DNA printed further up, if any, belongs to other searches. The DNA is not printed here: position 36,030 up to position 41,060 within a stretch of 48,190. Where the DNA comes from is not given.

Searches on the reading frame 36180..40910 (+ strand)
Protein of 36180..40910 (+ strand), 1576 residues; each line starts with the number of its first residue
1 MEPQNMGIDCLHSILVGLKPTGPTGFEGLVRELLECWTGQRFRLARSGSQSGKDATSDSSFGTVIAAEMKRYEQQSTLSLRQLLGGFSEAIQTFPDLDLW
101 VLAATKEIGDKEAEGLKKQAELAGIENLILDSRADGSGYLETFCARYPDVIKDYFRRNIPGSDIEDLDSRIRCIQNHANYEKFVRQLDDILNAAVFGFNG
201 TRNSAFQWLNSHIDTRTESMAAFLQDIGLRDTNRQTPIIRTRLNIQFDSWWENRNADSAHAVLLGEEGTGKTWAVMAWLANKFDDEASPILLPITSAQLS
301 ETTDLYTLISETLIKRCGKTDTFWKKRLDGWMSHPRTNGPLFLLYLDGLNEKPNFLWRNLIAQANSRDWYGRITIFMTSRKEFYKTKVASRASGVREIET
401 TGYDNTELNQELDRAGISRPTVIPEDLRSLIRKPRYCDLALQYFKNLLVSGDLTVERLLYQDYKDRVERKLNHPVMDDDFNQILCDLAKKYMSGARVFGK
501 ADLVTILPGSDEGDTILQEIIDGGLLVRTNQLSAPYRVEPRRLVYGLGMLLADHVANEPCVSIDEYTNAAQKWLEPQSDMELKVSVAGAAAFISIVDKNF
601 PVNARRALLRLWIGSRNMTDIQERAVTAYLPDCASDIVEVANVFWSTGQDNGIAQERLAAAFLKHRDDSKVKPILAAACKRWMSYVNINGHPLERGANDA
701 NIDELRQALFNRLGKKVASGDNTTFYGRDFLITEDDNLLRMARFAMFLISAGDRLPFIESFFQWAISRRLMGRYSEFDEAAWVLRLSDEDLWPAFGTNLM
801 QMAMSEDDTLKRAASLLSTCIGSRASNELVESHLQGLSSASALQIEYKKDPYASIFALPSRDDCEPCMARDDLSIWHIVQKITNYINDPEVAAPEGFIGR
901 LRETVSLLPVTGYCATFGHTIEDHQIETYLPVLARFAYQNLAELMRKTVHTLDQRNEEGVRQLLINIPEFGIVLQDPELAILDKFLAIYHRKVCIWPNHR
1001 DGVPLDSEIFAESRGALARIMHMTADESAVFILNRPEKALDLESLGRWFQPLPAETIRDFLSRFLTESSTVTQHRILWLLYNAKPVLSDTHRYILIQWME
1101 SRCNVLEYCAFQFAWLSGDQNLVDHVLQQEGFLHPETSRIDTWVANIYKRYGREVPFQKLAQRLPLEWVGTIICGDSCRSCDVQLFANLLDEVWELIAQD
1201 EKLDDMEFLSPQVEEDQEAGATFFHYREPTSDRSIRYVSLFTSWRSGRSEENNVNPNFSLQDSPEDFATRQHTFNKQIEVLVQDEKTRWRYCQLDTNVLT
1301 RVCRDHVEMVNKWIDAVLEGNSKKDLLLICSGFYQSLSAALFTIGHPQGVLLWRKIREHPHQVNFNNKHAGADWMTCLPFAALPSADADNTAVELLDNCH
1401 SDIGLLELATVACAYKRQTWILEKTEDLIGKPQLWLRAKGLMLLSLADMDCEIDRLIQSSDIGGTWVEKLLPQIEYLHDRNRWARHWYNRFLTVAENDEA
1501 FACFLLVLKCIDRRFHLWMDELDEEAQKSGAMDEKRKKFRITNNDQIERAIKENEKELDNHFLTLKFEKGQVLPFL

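Call 3: search_protein_families(library=padloc, proteins=[window:36180-40910:+], max_evalue=0.01)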
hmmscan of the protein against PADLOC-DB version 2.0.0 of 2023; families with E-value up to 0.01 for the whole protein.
window:36180-40910:+ (1576 aa): 0 families

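Call 4: search_protein_families(library=pfam, proteins=[window:36180-40910:+], max_evalue=0.01)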
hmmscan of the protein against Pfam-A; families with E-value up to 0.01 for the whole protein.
window:36180-40910:+ (1576 aa): 1 family
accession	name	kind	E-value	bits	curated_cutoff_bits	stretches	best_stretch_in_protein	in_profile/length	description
PF12775.13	AAA_7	-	0.0033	17.4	25.8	1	235-319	10-92/181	P-loop containing dynein motor region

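Call 9: search_protein_families(library=ncbifam, proteins=[window:36180-40910:+], max_evalue=0.1)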
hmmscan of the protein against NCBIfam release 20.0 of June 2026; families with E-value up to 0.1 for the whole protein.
window:36180-40910:+ (1576 aa): 0 families

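Call 10: search_solved_structures(query=window:36180-40910:+, max_evalue=1)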
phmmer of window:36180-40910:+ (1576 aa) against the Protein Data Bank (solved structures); distinct sequences matched with E-value up to 1: 1.
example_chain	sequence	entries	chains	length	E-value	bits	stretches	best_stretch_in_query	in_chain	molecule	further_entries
3exr_A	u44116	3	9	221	0.3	11.7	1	1361-1400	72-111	RmpD (Hexulose-6-phosphate synthase)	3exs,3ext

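Call 11: find_homologous_proteins(query=window:36180-40910:+)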
Query window:36180-40910:+ (1576 aa): 174 proteins with E <= 0.001 among 8000 candidates; the best 120 are listed.
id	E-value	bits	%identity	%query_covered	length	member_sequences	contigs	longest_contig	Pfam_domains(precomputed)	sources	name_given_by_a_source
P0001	0.0e+0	3665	100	100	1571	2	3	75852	-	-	-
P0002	0.0e+0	2663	72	99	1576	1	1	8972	-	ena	-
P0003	0.0e+0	2518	68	99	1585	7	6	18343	-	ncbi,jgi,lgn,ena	-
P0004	0.0e+0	2443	67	99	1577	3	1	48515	-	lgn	-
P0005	0.0e+0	2396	65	100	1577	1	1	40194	-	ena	-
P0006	0.0e+0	2267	62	98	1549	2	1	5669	-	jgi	-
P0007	0.0e+0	2264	62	99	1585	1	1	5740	-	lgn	-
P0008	0.0e+0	2251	61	100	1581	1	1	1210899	-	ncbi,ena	-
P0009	0.0e+0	1698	49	100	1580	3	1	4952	-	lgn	-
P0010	0.0e+0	1599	47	100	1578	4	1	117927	-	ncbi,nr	ncbi:MAG: hypothetical protein NT140_03850 [Deltaproteobacteria bacterium]|nr:hypothetical protein [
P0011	0.0e+0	1594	47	99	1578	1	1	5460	-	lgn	-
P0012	0.0e+0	1573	46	100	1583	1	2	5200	-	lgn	-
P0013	0.0e+0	1478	45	99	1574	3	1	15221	-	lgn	-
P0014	0.0e+0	1467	45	99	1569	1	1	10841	PF05729.19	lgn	-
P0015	0.0e+0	1340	42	99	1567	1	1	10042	-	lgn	-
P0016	0.0e+0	1303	41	99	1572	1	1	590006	-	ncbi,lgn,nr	ncbi:MAG: hypothetical protein GQF41_0457 [Candidatus Rifleibacterium amylolyticum]|nr:MAG: hypothet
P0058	1.3e-183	631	28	99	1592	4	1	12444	PF05729.19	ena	-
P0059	4.5e-183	629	29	99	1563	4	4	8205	PF05729.19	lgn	-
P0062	1.3e-181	624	27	100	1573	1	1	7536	PF05729.19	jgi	jgi:hypothetical protein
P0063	1.8e-181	624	28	100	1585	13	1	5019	PF05729.19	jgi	-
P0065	4.1e-181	623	29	99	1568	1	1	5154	PF05729.19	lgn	-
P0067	7.5e-180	619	28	99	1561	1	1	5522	PF05729.19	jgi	-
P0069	3.6e-179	616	27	99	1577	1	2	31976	PF05729.19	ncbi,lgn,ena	-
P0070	3.9e-178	613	27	99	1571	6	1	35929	PF05729.19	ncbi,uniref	ncbi:hypothetical protein [Coleofasciculus chthonoplastes]|uniref:hypothetical protein n=1 Tax=Coleo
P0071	5.3e-178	612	29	99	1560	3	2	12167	PF05729.19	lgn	-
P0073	1.7e-177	611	28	99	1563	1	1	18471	PF05729.19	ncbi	-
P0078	2.1e-175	604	27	99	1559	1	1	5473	PF05729.19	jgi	jgi:hypothetical protein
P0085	2.7e-172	594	27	99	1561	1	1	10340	PF05729.19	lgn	-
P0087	9.2e-172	592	28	99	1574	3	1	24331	PF05729.19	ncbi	-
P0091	1.7e-169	584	27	98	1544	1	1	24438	PF05729.19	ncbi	-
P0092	2.6e-169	584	26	99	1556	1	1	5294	PF05729.19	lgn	-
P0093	2.6e-169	584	29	99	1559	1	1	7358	PF05729.19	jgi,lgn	jgi:hypothetical protein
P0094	8.4e-169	582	28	100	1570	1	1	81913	-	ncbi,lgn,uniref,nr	ncbi:hypothetical protein [Roseomonas sp. 18066]|uniref:hypothetical protein n=1 Tax=Roseomonas sp. 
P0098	4.4e-168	580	28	99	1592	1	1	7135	PF05729.19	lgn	-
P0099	1.4e-167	578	27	99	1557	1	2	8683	PF05729.19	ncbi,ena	-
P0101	2.9e-166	574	27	99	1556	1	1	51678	PF24883.3,PF05729.19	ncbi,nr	ncbi:MAG: NACHT domain-containing protein [Anaerolineae bacterium]|nr:NACHT domain-containing protei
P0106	2.6e-156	541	26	99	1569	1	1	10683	PF05729.19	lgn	-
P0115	3.5e-146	507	25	99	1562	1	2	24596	PF05729.19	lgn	-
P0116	1.8e-144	501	26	99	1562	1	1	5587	PF05729.19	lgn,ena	-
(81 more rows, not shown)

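Call 13: find_related_loci(query=A1, collection=genome_contigs, flank=10000)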
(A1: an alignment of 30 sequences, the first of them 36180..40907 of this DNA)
Query A1 (1576 aa) in genome_contigs; peptide patterns used: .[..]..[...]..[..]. (x = any residue, [..] = any of these).
97 stretches matched a pattern; 79 encode a relative of the query (tblastn E <= 1e-3); 79 distinct loci.
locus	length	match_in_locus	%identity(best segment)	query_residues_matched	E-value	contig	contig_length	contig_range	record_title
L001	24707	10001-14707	67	9-1576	0e+0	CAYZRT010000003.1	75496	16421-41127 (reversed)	MAG TPA_asm: uncultured Smithella sp. isolate SRP192927_co6_71 genome assembly, contig: NODE_352_length_75496_cov_12.066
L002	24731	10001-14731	61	1-1576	0e+0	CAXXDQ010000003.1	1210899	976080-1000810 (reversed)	MAG: Desulfomonilia bacterium isolate 0c9ce0d9-ef91-441a-a17a-dc80b036fdfb genome assembly, contig: contig_3, whole geno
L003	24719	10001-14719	30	5-1576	0e+0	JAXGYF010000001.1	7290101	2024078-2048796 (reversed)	MAG: Candidatus Vecturithrix sp. isolate AnMBR.bin507 bin507_1, whole genome shotgun sequence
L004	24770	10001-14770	30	8-1576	0e+0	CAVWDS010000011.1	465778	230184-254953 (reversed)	MAG: uncultured Acidobacteriota bacterium isolate MFD01299.bin.2.212 genome assembly, contig: contig_7439, whole genome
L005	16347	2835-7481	29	11-1576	0e+0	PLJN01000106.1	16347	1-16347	MAG: Acidobacteriaceae bacterium isolate palsa_191 73.20110800_P1M.59_contig_39448, whole genome shotgun sequence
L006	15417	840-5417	29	8-1557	2e-178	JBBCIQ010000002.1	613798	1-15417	MAG: Bryobacteraceae bacterium isolate MAG_CPA_02 P10A_000000031785, whole genome shotgun sequence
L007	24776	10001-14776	29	7-1576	0e+0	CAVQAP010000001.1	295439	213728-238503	MAG: uncultured Acidobacteriota bacterium isolate MFD03323.bin.1.98 genome assembly, contig: contig_107480, whole genome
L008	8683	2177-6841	27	9-1576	1e-165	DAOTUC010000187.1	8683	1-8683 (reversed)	MAG TPA_asm: Anaerolineae bacterium isolate F17_42 k129_1130849, whole genome shotgun sequence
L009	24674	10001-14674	29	14-1576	2e-164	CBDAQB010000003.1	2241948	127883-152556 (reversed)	MAG: Acetobacteraceae bacterium isolate 95152cde-c084-4bcc-b57e-f492444afcc6 genome assembly, contig: contig_3, whole ge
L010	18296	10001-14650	27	13-1576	1e-165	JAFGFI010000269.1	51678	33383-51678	MAG: Anaerolineae bacterium isolate Zod_Metabat.1307 k87_7918341, whole genome shotgun sequence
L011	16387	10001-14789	30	1-1576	3e-164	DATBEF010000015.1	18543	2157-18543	MAG TPA_asm: Bryobacteraceae bacterium isolate SMAG_U5830 k141_2205259, whole genome shotgun sequence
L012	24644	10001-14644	26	17-1576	2e-153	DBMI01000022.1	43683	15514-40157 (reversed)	MAG TPA_asm: Desulfarculales bacterium UBA702 UBA702_contig_1327, whole genome shotgun sequence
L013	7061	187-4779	26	15-1576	4e-150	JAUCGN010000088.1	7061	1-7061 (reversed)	Thiotrichales bacterium HSG1 NODE_94_length_7061, whole genome shotgun sequence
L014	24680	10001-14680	26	6-1576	9e-139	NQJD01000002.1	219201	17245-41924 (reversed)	MAG: Candidatus Electronema aureum isolate GS Contig102, whole genome shotgun sequence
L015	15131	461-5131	26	5-1567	2e-141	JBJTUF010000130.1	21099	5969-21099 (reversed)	MAG: Cuspidothrix sp. isolate samp_4445_semibin_421 samp_4445_509392, whole genome shotgun sequence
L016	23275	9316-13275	25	262-1576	1e-127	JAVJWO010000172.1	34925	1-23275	MAG: Coleofasciculus chthonoplastes F2-STO-03 k141_24895, whole genome shotgun sequence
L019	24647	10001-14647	27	11-1576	3e-163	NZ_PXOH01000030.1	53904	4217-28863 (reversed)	Aphanothece hegewaldii CCALA 016 NODE_100_length_53904_cov_62.2298_ID_75099, whole genome shotgun sequence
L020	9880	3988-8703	26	15-1576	8e-149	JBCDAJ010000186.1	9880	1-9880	MAG: Cyanobacteria bacterium P01_F01_bin.56 k141_3087241_length_9880_cov_42.6236, whole genome shotgun sequence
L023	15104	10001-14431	26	10-1576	3e-117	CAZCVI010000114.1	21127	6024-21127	MAG TPA_asm: uncultured Clostridia bacterium isolate binchicken_co113_160 genome assembly, contig: NODE_2801_length_2112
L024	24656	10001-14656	26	14-1576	1e-132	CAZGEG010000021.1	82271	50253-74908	MAG TPA_asm: uncultured Geobacter sp. isolate SRP302447_co2_789 genome assembly, contig: NODE_941_length_82271_cov_264.0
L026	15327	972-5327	27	6-1576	6e-103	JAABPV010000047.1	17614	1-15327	MAG: Desulfobulbaceae bacterium isolate S01.Bin068 NODE_52_length_17614_cov_7.061926, whole genome shotgun sequence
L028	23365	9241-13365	25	180-1576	1e-100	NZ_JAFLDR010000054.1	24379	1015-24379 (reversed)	MAG: Sulfuritalea sp. isolate UWPOB_SULF1 gnl_X_HMEKCNED_54, whole genome shotgun sequence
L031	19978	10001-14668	28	11-1576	3e-168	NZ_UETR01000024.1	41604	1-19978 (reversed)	Candidatus Amarolinea aalborgensis isolate MQ180409-418_S418_L100 24, whole genome shotgun sequence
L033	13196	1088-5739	34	15-1576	5e-130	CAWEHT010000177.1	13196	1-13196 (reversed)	MAG: uncultured Chloroflexia bacterium isolate MFD01112.bin.2.59 genome assembly, contig: contig_16046, whole genome sho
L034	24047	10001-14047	24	207-1576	3e-81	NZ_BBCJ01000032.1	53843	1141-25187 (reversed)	Geotalea toluenoxydans JCM 15764, whole genome shotgun sequence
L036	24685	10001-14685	25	11-1576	3e-151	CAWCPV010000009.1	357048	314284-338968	MAG: uncultured Gammaproteobacteria bacterium isolate MFD04944.bin.2.154 genome assembly, contig: contig_48293, whole ge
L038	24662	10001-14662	27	11-1576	3e-163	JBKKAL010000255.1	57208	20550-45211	MAG: Pyrinomonadaceae bacterium isolate swi_bin.3 k127_10647919, whole genome shotgun sequence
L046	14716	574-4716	25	174-1576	7e-100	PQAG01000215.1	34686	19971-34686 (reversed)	MAG: Nitrosomonadales bacterium isolate FeB_15 contig_1633, whole genome shotgun sequence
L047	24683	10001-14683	27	6-1576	1e-109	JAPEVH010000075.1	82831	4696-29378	MAG: Candidatus Electronema sp. isolate KV k127_18006007, whole genome shotgun sequence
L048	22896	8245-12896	33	14-1576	3e-80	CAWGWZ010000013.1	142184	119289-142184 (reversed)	MAG: uncultured delta proteobacterium isolate MFD04408.bin.3.38 genome assembly, contig: contig_15946, whole genome shot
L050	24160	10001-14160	24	177-1576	5e-52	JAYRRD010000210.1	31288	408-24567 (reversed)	MAG: Rhodoferax sp. isolate XM1_ASGE3bin.20 k141_998363, whole genome shotgun sequence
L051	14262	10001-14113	25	179-1576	1e-50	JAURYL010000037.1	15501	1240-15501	MAG: Pseudomonadota bacterium isolate E2_concoct.bin.75 E2_k141_52095, whole genome shotgun sequence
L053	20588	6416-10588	23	167-1576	3e-93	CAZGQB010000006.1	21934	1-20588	MAG TPA_asm: uncultured Sulfuritalea sp. isolate SRP173033_co1_149 genome assembly, contig: NODE_3999_length_21934_cov_1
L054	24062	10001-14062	24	208-1576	4e-74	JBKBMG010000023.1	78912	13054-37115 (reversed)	MAG: Rhodocyclaceae bacterium isolate 21H_022.bin.14 NODE_322_length_78912_cov_3.929814, whole genome shotgun sequence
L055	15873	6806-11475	28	6-1576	1e-108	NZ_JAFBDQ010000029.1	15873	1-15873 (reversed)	Halanaerobacter jeridensis strain DSM 23230 Ga0454029_29, whole genome shotgun sequence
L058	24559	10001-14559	30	18-1576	4e-78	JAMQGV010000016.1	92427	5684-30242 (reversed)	MAG: Vicinamibacteria bacterium isolate ACD1 H2_k97_244346, whole genome shotgun sequence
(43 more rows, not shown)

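Call 18: search_solved_structures(query=A1, max_evalue=1, show_alignments=2)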
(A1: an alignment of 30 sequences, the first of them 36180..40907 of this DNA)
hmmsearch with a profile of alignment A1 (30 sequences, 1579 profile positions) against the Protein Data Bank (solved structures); distinct sequences matched with E-value up to 1: 3.
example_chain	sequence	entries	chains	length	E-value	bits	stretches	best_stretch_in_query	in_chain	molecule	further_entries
8rdu_D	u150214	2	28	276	0.53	10.6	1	241-308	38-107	ShTnsC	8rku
7m99_A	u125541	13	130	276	0.53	10.6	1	241-308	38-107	TnsC | ShTnsC | TnsC filament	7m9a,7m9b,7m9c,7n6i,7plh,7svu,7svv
2kjq_A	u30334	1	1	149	0.57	10.5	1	254-291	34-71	DnaA-related protein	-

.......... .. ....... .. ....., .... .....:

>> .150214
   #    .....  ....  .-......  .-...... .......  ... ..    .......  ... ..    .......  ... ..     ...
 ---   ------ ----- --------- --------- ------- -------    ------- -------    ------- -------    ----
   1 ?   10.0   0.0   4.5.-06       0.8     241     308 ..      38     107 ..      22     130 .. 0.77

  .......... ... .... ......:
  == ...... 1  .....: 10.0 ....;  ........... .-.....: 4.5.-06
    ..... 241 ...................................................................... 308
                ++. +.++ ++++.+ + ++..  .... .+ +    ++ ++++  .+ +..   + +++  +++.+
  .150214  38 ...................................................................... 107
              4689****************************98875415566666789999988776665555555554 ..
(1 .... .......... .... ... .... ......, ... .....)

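Call 39: search_protein_families(library=padloc, proteins=[window:36180-40910:+], max_evalue=10)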
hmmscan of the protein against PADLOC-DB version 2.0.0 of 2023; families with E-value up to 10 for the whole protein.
window:36180-40910:+ (1576 aa): 0 families
